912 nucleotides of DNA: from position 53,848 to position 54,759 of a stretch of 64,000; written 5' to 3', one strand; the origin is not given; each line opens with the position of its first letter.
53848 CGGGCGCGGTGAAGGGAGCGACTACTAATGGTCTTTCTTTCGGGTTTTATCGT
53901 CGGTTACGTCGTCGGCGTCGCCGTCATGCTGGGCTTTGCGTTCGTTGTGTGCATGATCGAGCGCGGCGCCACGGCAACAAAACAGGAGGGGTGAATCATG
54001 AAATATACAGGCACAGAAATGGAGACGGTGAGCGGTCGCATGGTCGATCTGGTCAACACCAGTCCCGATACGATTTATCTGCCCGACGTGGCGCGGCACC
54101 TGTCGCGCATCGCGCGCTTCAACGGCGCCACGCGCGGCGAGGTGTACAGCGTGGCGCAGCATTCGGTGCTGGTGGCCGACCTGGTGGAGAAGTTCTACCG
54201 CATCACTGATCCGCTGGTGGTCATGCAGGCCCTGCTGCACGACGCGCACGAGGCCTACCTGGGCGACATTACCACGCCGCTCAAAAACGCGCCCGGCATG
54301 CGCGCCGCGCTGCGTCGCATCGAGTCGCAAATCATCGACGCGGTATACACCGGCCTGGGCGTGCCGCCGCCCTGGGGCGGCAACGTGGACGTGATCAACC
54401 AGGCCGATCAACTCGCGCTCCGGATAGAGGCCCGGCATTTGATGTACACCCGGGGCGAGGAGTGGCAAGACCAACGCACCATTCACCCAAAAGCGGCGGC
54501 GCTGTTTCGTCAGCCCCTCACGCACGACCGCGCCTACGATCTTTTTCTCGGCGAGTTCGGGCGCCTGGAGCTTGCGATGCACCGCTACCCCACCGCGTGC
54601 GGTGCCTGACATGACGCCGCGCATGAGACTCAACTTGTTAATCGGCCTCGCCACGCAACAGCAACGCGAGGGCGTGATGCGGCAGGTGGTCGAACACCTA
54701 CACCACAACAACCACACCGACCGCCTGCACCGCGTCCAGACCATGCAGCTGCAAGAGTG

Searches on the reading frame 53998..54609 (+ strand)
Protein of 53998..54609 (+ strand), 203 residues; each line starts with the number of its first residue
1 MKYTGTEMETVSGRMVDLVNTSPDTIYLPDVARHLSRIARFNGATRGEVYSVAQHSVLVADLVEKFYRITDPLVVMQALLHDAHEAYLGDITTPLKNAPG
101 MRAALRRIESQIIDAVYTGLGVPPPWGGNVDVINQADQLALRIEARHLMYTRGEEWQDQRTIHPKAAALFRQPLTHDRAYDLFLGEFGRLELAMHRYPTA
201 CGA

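Call 61: search_protein_families(library=pfam, proteins=[window:53998-54609:+], max_evalue=0.00001)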
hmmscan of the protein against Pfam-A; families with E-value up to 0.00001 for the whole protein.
window:53998-54609:+ (203 aa): 1 family
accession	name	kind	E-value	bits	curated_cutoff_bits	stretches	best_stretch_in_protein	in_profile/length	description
PF12917.13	YfbR-like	-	7.5e-08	32.7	25.9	1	33-113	7-97/182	5'-deoxynucleotidase YfbR-like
